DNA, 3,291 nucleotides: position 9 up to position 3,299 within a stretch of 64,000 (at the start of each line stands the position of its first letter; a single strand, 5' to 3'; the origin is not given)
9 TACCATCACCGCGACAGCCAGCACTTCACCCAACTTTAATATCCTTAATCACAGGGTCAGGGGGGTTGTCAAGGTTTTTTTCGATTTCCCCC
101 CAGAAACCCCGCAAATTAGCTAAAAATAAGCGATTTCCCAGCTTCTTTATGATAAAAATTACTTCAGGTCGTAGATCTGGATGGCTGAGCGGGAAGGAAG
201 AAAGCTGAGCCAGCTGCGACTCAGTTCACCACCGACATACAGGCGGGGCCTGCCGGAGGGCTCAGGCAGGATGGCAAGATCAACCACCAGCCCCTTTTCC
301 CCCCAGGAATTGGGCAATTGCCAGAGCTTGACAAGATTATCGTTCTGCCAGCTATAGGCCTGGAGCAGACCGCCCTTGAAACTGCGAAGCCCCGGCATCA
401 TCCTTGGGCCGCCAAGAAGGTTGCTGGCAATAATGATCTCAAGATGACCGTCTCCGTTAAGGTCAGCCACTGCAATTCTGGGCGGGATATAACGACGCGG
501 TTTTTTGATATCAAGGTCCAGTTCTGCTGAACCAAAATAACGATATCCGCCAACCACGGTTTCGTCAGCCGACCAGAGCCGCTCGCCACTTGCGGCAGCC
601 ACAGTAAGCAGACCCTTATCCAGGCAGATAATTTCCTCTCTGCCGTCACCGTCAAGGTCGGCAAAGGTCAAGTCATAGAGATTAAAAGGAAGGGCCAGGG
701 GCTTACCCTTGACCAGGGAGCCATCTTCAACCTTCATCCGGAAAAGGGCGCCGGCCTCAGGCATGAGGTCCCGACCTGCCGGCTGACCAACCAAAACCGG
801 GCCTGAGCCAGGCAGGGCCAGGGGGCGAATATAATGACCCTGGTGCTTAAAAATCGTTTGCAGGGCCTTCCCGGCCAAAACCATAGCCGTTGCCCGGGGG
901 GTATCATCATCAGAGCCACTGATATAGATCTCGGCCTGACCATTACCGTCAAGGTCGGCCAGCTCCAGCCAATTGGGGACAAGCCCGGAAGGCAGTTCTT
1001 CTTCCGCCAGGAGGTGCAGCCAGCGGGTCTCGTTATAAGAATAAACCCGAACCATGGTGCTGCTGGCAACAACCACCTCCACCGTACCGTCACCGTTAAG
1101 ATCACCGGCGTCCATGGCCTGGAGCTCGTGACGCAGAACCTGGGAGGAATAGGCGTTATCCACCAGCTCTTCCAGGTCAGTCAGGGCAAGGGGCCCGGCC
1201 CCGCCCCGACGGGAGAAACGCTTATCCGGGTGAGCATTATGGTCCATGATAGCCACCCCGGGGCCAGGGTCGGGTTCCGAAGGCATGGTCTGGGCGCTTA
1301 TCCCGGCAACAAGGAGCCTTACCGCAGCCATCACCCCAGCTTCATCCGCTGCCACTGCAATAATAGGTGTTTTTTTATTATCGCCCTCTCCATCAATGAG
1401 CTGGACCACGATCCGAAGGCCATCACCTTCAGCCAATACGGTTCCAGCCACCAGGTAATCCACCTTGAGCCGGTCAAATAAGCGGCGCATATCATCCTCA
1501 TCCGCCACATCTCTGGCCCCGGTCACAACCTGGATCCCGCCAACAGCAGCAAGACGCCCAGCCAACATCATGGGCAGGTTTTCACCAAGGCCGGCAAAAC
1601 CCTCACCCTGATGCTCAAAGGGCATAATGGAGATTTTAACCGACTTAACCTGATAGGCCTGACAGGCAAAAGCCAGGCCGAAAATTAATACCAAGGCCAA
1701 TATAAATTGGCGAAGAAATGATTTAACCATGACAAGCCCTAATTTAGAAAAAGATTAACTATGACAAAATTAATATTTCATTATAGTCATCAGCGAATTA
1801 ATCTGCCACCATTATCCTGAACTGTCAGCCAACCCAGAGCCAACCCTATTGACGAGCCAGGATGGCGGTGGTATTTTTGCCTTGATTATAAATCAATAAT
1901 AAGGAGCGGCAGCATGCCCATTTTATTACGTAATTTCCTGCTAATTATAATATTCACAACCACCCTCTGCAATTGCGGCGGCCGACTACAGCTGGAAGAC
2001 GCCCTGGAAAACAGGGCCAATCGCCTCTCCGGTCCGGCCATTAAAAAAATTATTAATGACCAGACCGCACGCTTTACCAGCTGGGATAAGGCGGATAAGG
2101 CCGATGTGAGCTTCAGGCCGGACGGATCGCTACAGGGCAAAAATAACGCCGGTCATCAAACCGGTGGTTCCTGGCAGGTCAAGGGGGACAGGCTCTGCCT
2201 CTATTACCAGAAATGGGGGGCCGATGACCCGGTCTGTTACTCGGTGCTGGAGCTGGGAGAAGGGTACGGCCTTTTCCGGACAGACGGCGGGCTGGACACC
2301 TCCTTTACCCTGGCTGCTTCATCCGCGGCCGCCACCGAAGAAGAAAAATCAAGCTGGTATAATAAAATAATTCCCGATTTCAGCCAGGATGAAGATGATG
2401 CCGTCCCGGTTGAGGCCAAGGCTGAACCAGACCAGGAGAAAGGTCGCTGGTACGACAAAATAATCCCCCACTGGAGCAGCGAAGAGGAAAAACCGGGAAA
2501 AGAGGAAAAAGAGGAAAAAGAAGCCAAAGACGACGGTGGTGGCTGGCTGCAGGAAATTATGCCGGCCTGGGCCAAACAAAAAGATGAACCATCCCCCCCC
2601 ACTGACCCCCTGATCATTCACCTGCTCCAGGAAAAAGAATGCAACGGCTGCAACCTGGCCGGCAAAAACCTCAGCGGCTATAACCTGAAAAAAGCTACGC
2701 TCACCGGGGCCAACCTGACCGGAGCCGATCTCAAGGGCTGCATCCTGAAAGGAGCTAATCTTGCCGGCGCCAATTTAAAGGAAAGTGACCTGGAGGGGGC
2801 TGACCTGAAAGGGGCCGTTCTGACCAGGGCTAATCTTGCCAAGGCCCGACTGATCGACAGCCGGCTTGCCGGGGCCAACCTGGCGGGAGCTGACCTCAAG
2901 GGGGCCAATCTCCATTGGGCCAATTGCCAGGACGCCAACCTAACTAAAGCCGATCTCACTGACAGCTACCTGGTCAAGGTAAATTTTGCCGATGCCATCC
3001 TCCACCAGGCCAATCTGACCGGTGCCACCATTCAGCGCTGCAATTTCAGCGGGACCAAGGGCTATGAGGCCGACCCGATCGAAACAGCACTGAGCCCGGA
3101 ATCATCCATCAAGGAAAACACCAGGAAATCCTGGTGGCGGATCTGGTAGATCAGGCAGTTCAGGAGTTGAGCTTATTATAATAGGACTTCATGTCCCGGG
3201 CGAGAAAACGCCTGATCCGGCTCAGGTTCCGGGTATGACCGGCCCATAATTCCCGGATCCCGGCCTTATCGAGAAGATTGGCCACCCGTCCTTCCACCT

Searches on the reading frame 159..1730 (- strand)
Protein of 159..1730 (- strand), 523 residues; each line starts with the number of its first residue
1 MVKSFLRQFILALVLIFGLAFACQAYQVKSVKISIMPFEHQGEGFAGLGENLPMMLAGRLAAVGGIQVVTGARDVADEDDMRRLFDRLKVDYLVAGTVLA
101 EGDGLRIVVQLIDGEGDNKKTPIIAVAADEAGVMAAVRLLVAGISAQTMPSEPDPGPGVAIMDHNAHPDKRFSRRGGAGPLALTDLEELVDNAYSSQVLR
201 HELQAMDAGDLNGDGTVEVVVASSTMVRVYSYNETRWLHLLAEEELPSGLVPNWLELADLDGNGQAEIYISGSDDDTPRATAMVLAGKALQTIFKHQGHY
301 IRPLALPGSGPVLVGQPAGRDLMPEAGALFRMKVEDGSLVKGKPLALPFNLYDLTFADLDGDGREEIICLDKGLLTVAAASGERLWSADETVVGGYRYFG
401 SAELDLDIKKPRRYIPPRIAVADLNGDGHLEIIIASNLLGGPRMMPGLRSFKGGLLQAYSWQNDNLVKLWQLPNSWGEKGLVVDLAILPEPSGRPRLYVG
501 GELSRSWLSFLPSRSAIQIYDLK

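Call 77: find_encoding_contigs(protein=window:159-1730:-, flank=10000, max_places=2)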
Protein window:159-1730:- (523 aa): 24 contigs read that carry it; 2 places shown.
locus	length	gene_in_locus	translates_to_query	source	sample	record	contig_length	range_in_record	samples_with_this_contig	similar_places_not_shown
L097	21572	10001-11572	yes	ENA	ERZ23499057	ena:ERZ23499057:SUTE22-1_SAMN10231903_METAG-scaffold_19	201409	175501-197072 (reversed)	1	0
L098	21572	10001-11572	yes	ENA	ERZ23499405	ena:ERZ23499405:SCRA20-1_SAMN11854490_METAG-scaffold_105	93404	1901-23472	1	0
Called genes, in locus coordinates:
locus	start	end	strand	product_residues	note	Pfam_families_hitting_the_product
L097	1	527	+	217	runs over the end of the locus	PF17680:FlgO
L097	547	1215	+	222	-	PF17680:FlgO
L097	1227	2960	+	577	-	PF17892:Cadherin_5 (faint), PF17963:Big_9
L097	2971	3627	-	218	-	PF00834:Ribul_P_3_epim, PF00215:OMPdecase (faint)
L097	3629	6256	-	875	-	PF00675:Peptidase_M16, PF05193:Peptidase_M16_C, PF00675:Peptidase_M16, PF05193:Peptidase_M16_C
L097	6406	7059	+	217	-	-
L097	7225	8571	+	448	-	PF00350:Dynamin_N, PF01926:MMR_HSR1 (weak)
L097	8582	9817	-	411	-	-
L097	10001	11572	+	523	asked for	PF01839:FG-GAP (faint), PF13202:EF-hand_5 (faint), PF13517:FG-GAP_3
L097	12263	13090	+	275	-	PF13609:Porin_4 (weak)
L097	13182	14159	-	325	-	PF01797:Y1_Tnp, PF00196:GerE (faint)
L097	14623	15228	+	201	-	PF04381:RdgC (weak)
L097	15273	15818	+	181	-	-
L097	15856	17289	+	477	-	PF02934:GatB_N, PF02637:GatB_Yqey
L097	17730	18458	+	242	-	PF20582:UPF0758_N, PF04002:RadC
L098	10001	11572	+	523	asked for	PF01839:FG-GAP (faint), PF13202:EF-hand_5 (faint), PF13517:FG-GAP_3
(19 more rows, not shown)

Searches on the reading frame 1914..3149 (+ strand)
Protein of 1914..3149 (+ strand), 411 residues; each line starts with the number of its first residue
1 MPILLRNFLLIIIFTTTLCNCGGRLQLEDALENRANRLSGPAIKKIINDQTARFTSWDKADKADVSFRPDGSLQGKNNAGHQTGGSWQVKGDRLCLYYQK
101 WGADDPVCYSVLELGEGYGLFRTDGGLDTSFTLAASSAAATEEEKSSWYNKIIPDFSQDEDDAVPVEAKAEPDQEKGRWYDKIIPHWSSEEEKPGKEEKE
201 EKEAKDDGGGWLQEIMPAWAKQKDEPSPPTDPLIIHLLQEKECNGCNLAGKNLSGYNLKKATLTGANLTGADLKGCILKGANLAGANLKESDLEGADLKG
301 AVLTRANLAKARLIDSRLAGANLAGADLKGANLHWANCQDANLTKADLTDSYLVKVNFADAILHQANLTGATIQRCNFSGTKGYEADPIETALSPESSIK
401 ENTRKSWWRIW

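Call 79: search_protein_families(library=pfam, proteins=[window:1914-3149:+], max_evalue=0.001)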
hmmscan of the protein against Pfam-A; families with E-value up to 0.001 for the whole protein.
window:1914-3149:+ (411 aa): 3 families
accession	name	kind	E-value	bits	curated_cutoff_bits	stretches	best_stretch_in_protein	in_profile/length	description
PF00805.28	Pentapeptide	-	6.9e-45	150.6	20.2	5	266-305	1-40/40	Pentapeptide repeats (8 copies)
PF13599.13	Pentapeptide_4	-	4.3e-26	91.2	38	4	300-367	10-77/78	Pentapeptide repeat region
PF13576.12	Pentapeptide_3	-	1.2e-10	41.9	27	0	269-301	7-42/48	Pentapeptide repeats (9 copies)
